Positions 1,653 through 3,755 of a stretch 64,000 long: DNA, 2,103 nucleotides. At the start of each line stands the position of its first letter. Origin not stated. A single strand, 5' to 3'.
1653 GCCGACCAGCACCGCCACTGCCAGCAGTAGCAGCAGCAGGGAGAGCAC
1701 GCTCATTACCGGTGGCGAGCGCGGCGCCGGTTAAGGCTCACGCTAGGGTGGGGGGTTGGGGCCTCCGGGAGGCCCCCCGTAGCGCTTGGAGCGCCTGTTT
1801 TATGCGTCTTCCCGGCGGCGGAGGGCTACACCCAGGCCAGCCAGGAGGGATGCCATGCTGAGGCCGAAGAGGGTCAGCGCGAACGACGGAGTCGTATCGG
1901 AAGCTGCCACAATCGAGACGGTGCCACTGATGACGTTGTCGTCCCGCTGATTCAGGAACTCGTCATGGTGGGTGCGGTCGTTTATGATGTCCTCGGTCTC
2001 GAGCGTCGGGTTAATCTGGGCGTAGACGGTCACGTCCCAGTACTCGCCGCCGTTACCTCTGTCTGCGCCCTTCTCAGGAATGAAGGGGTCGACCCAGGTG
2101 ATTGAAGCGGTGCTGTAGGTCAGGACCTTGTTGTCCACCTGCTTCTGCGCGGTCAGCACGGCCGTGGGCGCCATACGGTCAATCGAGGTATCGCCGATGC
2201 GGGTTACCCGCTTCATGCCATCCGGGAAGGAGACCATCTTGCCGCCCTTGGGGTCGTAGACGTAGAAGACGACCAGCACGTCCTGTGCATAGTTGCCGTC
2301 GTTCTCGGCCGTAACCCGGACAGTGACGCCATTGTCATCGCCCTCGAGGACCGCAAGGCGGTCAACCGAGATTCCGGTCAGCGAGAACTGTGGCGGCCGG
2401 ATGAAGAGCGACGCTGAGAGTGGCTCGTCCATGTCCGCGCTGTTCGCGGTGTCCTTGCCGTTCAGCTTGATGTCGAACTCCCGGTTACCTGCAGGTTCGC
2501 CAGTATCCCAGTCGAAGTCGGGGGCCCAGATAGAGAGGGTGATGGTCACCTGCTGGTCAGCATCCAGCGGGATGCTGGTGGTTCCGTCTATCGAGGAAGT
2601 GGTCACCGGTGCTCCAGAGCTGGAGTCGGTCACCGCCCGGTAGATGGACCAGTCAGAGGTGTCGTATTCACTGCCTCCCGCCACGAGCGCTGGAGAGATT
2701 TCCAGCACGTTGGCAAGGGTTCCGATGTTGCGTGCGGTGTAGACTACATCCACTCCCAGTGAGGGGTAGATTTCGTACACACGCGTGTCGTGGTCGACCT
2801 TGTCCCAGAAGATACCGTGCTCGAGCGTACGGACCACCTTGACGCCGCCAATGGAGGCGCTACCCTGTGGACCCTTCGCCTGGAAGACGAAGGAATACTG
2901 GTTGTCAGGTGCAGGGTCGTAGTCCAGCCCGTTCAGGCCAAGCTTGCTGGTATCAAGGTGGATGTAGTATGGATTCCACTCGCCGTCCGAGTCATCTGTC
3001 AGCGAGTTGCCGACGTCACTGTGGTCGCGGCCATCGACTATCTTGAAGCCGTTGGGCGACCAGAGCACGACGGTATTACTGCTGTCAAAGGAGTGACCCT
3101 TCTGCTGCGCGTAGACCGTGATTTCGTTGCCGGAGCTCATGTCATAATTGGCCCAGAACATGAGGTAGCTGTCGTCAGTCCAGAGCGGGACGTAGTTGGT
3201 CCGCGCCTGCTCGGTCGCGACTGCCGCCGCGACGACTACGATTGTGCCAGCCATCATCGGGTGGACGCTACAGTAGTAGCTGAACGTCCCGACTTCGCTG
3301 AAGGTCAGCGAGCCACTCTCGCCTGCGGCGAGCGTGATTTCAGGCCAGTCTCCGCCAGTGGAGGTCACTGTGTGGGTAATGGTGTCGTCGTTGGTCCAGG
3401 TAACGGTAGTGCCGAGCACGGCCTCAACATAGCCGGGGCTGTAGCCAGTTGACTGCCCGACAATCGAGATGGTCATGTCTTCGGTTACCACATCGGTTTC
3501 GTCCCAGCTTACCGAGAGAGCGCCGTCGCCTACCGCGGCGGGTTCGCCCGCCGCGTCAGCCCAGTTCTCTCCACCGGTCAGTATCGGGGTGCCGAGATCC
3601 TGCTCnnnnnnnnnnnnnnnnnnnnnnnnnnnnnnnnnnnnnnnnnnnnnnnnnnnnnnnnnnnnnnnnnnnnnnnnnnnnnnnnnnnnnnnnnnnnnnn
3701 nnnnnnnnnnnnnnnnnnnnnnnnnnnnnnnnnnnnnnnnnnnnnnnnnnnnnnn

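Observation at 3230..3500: Type-1 copper (cupredoxin) domain embedded in a 2350-aa cell-surface adhesin-like protein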

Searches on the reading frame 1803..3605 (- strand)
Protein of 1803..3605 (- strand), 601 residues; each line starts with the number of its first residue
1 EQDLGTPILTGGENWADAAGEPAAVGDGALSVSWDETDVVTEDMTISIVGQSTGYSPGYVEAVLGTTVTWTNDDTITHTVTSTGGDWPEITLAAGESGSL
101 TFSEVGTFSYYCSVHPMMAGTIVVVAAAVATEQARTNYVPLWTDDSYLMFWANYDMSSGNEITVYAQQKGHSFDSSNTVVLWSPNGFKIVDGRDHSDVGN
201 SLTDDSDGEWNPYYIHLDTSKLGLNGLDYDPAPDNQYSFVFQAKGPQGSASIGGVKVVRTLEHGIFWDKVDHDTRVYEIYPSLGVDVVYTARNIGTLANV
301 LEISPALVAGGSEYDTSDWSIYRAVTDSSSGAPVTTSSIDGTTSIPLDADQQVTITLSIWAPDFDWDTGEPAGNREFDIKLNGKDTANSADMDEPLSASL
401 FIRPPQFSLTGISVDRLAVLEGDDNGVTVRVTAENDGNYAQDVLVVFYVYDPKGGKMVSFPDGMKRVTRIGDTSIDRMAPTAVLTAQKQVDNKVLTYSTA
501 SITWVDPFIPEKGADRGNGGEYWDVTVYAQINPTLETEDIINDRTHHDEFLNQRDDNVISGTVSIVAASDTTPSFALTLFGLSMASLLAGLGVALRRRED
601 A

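Call 47: search_protein_representatives(alignment_id=A3)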
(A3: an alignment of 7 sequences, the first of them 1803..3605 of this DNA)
Query: 7 sequences, 600 profile positions. Proteins with E-value up to 0.001 (for the whole library): 35171; up to 1e-10: 10512; up to 1e-30: 306. The best 150 are listed.
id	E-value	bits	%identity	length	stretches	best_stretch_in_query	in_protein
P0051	1.9e-295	997.6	-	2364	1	2-599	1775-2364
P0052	1.6e-232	789.8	-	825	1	9-566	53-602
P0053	5.9e-178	609.6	-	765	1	1-599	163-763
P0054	5.8e-133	461.0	-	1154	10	45-127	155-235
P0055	7.3e-118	411.1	-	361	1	2-341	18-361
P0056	8.7e-114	397.7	-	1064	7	18-126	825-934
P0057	3.6e-113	395.6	-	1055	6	43-129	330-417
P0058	1.3e-112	393.8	-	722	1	27-599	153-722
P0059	1.4e-109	383.8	-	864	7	45-127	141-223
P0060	1.0e-101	357.9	-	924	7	46-127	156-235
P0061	2.2e-100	353.4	-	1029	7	49-134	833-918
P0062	1.4e-99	350.8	-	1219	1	27-597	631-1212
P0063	1.9e-99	350.3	-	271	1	324-599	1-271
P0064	2.2e-97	343.5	-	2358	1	22-597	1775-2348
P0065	1.2e-95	337.8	-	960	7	54-131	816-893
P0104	7.5e-66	239.4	-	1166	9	51-131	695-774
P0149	1.1e-49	186.0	-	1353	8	34-124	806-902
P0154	1.4e-48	182.3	-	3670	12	52-128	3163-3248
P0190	1.4e-43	165.8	-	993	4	52-129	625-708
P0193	2.0e-43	165.3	-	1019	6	44-127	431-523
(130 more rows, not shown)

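Call 55: find_related_loci(query=A3, collection=genome_contigs, flank=8000)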
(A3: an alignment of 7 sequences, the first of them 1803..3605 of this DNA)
Query A3 (601 aa) in genome_contigs; peptide patterns used: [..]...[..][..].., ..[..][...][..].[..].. (x = any residue, [..] = any of these).
49 stretches matched a pattern; 20 encode a relative of the query (tblastn E <= 1e-3); 20 distinct loci.
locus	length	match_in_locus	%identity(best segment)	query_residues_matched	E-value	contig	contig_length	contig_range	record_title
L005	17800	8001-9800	90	1-601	0e+0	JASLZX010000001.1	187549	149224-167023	MAG: Candidatus Poseidoniia archaeon isolate ETNP2_MAG_80 NODE_1_length_187549_cov_11.816581, whole genome shotgun seque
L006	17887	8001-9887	61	1-600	0e+0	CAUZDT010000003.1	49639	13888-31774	MAG: Candidatus Thalassarchaeaceae archaeon isolate CB27_Tmax.1 genome assembly, contig: Ga0310121_10000376, whole genom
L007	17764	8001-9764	50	3-600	0e+0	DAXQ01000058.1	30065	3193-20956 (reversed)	MAG TPA_asm: Euryarchaeota archaeon UBA136 UBA136_contig_13520, whole genome shotgun sequence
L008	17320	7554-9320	48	3-600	3e-180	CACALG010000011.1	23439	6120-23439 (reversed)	uncultured marine group III euryarchaeote isolate AG-343-N02 genome assembly, contig: AG-343-N02_NODE_11, whole genome s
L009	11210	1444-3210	48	3-600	4e-178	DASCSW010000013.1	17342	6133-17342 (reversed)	MAG TPA_asm: Candidatus Poseidoniia archaeon isolate Ts_MAG_4 NODE_13_length_17342_cov_3.090356, whole genome shotgun se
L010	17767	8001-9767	48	3-600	6e-178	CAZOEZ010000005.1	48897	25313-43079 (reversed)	MAG TPA_asm: uncultured archaeon isolate SRP260945_co1_51 genome assembly, contig: NODE_917_length_48897_cov_28.598808,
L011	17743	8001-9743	48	3-600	2e-177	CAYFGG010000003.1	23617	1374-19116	MAG TPA_asm: uncultured archaeon isolate ERP001736_co1_10 genome assembly, contig: NODE_893_length_23617_cov_39.153128,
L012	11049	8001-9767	48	3-600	2e-176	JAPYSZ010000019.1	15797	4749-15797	MAG: Candidatus Poseidoniia archaeon isolate PW5.metabat2.36_sub PW5_3878_length_15797_cov_35.011371, whole genome shotg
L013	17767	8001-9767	48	3-600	7e-176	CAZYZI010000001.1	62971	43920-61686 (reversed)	MAG TPA_asm: uncultured archaeon isolate SRP200020_co5_110 genome assembly, contig: NODE_660_length_62971_cov_25.654794,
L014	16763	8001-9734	49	3-597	6e-176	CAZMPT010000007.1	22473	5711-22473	MAG TPA_asm: uncultured archaeon isolate SRP200020_co5_174 genome assembly, contig: NODE_3544_length_22473_cov_15.334820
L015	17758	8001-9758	48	4-600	2e-171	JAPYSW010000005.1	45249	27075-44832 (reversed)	MAG: Candidatus Poseidoniia archaeon isolate PW5.metabat2.146 PW5_900_length_45249_cov_28.611740, whole genome shotgun s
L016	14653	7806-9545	47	3-600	5e-171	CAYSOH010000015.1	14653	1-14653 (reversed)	MAG TPA_asm: uncultured archaeon isolate SRP092796_co3_443 genome assembly, contig: NODE_7961_length_14653_cov_19.852309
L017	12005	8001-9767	46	3-600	1e-170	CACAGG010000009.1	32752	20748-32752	uncultured marine group III euryarchaeote isolate AG-343-J07 genome assembly, contig: AG-343-J07_NODE_9, whole genome sh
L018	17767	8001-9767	46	3-600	3e-169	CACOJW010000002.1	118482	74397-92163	MAG: uncultured marine group III euryarchaeote isolate AH-321-L02 genome assembly, contig: AH-321-L02_NODE_2, whole geno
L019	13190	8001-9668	50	3-566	4e-169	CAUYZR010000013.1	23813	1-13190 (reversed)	MAG: Candidatus Thalassarchaeaceae archaeon isolate CB11b_AW.22 genome assembly, contig: Ga0310124_10000674, whole genom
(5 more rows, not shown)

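Call 63: list_cluster_members(proteins=[P0064, P0053, P0058, P0062, P0052, P0051])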
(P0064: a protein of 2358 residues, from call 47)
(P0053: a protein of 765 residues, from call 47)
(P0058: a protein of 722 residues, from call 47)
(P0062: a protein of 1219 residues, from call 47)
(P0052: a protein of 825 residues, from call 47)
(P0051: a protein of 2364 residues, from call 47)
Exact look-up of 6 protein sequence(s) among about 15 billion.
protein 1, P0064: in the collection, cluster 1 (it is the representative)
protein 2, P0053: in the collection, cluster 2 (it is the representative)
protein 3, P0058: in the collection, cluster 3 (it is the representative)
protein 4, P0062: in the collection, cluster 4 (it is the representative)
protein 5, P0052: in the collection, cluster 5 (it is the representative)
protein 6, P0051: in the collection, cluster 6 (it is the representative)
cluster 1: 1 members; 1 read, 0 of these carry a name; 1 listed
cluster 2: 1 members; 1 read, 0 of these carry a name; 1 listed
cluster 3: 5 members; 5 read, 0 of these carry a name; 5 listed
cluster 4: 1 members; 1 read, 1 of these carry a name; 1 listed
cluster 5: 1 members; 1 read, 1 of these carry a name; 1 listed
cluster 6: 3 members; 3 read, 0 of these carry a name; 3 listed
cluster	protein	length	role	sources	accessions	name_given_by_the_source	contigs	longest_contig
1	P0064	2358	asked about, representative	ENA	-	-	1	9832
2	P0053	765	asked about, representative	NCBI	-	-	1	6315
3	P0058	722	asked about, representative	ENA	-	-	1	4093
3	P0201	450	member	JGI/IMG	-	-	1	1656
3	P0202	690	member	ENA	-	-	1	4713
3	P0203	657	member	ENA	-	-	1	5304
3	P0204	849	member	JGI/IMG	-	-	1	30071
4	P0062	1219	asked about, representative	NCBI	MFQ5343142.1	MAG: plastocyanin/azurin family copper-binding protein, partial [Anaerolineae bacterium]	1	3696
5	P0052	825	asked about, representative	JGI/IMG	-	plastocyanin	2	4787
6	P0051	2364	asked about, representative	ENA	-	-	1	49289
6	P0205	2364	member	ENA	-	-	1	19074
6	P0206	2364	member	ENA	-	-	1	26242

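Call 66: list_cluster_members(proteins=[P0054, P0056, P0057, P0059, P0061, P0104, P0149, P0154, P0193, P0190])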
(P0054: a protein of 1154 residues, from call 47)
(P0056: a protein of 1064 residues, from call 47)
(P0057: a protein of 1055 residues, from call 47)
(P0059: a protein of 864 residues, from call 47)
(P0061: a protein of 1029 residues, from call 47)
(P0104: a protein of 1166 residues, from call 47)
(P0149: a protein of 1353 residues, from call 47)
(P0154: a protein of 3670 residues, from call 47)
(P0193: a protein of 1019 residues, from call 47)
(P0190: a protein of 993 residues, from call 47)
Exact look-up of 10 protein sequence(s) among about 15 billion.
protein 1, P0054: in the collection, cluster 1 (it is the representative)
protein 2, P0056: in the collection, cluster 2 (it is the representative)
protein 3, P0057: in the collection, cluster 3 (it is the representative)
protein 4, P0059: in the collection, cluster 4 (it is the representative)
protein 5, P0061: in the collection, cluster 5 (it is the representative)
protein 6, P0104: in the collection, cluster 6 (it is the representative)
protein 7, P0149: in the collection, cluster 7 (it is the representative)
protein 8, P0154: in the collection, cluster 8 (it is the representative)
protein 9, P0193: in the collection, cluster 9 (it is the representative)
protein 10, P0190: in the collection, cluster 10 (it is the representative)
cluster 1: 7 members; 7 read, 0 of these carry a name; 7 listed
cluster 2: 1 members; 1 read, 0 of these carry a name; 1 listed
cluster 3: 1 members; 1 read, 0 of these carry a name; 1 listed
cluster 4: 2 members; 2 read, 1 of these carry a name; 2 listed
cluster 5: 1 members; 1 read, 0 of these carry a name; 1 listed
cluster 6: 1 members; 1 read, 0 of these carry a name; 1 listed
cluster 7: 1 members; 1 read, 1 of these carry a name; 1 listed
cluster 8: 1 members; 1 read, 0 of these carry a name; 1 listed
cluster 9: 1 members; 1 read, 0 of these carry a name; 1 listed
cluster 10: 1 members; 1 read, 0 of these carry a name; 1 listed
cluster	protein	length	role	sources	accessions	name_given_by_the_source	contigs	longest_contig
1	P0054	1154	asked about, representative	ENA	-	-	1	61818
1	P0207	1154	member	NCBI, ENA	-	-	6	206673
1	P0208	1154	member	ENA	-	-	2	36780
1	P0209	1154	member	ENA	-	-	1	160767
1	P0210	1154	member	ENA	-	-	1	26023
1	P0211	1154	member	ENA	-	-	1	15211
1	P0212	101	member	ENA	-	-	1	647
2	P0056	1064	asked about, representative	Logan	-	-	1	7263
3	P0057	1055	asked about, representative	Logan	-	-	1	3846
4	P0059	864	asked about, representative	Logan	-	-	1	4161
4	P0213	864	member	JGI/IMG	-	plastocyanin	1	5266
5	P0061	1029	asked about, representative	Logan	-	-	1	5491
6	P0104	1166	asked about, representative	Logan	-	-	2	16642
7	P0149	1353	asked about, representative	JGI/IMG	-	halocyanin-like protein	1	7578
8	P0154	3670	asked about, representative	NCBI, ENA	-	-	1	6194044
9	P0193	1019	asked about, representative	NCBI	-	-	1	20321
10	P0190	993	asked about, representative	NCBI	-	-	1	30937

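Call 67: search_protein_families(library=pfam, proteins=[P0054, P0154, P0149, P0052, P0064], max_evalue=0.001)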
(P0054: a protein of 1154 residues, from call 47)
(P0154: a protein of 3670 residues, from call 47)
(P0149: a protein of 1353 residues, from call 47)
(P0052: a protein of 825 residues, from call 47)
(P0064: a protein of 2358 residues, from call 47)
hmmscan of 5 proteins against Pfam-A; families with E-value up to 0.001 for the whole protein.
P0054 (1154 aa): 3 families
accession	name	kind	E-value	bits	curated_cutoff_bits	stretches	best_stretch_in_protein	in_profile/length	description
PF13473.12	Cupredoxin_1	-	8.8e-81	267.1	27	8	783-859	25-104/104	Cupredoxin-like domain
PF00127.26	Copper-bind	-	1.3e-61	205.6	21.2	7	989-1060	12-98/99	Copper binding proteins, plastocyanin/azurin family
PF13620.12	CarboxypepD_reg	-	1.1e-05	26.1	32.3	0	488-524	15-53/82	Carboxypeptidase regulatory-like domain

P0154 (3670 aa): 6 families
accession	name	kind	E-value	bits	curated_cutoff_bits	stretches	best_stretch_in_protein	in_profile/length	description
PF00127.26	Copper-bind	-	5.6e-108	354.3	21.2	12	782-867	6-97/99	Copper binding proteins, plastocyanin/azurin family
PF18911.6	PKD_4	-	5e-51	171.1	27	4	3347-3397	22-72/85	PKD domain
PF13473.12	Cupredoxin_1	-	4.2e-20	72.1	27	0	211-284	22-95/104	Cupredoxin-like domain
PF00801.26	PKD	-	3.6e-15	56.2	23.5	2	3350-3396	18-68/80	PKD domain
PF08547.18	CIA30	-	0.00016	22.2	24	0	906-935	60-89/157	Complex I intermediate-associated protein 30 (CIA30)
PF16409.10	DUF5017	-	0.00044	20.3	28.8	0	2306-2333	7-34/187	Domain of unknown function (DUF5017)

P0149 (1353 aa): 4 families
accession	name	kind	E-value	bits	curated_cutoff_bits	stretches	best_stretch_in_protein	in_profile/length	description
PF00127.26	Copper-bind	-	3.3e-103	339.1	21.2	8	511-595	9-98/99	Copper binding proteins, plastocyanin/azurin family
PF13473.12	Cupredoxin_1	-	1.8e-22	79.8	27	0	365-460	14-104/104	Cupredoxin-like domain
PF10670.15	DUF4198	-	7.9e-05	23.3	34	1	1286-1340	145-207/209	Domain of unknown function (DUF4198)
PF00801.26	PKD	-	0.00011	22.6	23.5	0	680-744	4-59/80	PKD domain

P0052 (825 aa): 4 families
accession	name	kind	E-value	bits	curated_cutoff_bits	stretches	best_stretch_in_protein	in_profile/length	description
PF00127.26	Copper-bind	-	1.2e-07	32.5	21.2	1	91-168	6-98/99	Copper binding proteins, plastocyanin/azurin family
PF13473.12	Cupredoxin_1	-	1.7e-07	31.6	27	1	89-168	22-104/104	Cupredoxin-like domain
PF05375.19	Pacifastin_I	-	6.6e-06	26.2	27.9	1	764-797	2-34/40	Pacifastin inhibitor (LCMII)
PF23244.1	VWF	-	8.1e-05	22.6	27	1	776-790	13-27/28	Von Willebrand factor-like domain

P0064 (2358 aa): 4 families
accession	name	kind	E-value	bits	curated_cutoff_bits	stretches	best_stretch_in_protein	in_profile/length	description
PF00127.26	Copper-bind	-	8.6e-08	33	21.2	1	1796-1877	3-99/99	Copper binding proteins, plastocyanin/azurin family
PF21471.3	Reelin_subrepeat-B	-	2.7e-05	24.4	27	0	1523-1616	59-126/127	Reelin subrepeat B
PF13473.12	Cupredoxin_1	-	4.6e-05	23.8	27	1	1806-1876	31-104/104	Cupredoxin-like domain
PF07705.17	CARDB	-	0.0002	22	22.7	0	246-286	3-43/101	CARDB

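Call 85: find_related_loci(query=P0052, collection=metagenome_contigs, flank=8000)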
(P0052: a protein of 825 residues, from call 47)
Query P0052 (825 aa) in metagenome_contigs; peptide patterns used: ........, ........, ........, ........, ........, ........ (x = any residue, [..] = any of these).
91 stretches matched a pattern; 44 encode a relative of the query (tblastn E <= 1e-3); 44 distinct loci.
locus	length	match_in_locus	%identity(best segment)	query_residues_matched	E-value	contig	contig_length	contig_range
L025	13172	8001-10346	69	53-824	0e+0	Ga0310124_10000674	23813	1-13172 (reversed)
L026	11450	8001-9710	66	53-623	0e+0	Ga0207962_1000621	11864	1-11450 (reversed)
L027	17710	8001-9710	65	53-623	0e+0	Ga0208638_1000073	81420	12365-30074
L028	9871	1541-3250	65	53-623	0e+0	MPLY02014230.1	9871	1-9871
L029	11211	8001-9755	63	39-623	0e+0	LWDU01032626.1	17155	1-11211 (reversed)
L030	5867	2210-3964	63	39-623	0e+0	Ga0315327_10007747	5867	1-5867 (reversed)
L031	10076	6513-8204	64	39-602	0e+0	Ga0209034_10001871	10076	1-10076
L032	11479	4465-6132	66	53-603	0e+0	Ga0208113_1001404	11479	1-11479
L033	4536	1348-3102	62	39-623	0e+0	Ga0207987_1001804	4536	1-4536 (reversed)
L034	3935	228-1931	64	34-603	0e+0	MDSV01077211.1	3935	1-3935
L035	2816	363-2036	66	53-603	0e+0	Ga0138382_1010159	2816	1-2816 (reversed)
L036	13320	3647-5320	65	53-603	0e+0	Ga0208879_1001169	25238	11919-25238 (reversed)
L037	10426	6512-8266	62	39-623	0e+0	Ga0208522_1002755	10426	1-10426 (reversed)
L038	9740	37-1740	63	34-603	0e+0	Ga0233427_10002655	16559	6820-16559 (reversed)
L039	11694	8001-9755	61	39-623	0e+0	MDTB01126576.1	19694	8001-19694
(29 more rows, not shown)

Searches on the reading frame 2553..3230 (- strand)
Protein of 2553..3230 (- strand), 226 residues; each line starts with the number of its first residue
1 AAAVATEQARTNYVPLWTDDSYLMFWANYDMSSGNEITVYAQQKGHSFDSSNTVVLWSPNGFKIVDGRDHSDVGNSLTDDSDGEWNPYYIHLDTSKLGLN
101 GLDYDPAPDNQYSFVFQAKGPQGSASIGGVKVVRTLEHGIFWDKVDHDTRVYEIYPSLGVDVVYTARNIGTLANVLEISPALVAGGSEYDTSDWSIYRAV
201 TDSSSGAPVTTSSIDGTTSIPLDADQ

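Call 36: search_protein_families(library=pfam, proteins=[window:2553-3230:-], max_evalue=5)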
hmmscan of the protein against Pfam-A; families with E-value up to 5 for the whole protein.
window:2553-3230:- (226 aa): 0 families
